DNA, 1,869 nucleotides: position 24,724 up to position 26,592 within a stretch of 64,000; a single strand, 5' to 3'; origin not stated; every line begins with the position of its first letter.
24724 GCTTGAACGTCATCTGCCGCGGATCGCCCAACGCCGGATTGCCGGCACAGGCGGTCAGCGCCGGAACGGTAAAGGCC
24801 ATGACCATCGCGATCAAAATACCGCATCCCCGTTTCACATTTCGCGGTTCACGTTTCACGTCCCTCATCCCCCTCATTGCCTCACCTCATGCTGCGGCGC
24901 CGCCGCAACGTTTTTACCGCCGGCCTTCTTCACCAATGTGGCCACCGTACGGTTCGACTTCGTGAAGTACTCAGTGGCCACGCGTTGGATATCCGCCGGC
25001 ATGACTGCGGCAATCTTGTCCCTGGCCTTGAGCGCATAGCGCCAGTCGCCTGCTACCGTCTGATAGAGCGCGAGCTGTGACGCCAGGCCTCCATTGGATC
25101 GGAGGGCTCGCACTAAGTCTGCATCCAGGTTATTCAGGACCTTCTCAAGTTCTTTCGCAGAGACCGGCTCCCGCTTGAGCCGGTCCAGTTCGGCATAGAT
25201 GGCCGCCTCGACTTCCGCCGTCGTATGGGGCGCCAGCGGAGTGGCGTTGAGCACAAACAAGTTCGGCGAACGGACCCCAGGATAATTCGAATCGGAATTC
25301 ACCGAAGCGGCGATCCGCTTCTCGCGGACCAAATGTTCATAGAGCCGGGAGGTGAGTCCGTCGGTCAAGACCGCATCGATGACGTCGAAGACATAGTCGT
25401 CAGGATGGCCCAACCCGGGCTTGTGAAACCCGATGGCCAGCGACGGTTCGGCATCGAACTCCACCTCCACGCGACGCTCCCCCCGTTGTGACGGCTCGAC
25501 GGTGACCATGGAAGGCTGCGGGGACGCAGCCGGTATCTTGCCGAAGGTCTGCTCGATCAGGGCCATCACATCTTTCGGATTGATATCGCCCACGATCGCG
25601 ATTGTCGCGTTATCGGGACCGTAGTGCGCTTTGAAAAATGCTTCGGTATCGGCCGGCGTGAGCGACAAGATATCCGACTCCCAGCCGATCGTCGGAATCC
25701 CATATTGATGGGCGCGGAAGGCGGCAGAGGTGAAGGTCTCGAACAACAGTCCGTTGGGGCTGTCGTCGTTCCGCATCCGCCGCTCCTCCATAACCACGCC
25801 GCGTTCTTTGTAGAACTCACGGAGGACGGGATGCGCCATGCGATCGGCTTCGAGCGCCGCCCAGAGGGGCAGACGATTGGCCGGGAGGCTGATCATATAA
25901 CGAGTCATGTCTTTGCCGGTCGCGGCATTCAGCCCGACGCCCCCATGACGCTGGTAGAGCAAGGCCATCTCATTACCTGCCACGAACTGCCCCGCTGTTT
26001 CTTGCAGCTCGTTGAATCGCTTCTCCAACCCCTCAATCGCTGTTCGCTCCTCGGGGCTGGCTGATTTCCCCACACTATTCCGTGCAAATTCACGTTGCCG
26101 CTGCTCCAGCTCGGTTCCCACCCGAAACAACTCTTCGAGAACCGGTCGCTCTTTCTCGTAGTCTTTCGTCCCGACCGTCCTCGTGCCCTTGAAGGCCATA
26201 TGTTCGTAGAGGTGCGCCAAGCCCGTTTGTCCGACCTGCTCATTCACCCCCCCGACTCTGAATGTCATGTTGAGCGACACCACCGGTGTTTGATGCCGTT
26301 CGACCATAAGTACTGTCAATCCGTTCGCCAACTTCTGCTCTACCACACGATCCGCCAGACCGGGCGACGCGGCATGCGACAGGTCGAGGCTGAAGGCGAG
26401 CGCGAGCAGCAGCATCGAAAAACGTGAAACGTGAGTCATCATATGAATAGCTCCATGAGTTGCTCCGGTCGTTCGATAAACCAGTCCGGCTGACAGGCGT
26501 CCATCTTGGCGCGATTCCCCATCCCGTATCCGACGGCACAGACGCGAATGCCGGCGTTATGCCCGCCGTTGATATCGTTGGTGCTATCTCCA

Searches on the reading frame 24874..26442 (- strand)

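Call 39: search_protein_families(library=pfam, proteins=[window:24874-26442:-])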
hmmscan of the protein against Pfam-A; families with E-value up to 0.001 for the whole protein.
window:24874-26442:- (522 aa): 2 families
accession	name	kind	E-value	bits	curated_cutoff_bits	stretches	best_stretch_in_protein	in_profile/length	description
PF05193.26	Peptidase_M16_C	-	1.2e-35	123.5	23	1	260-439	1-181/181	Peptidase M16 inactive domain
PF00675.25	Peptidase_M16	-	7.2e-17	62.1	22.3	2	44-97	2-55/149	Insulinase (Peptidase family M16)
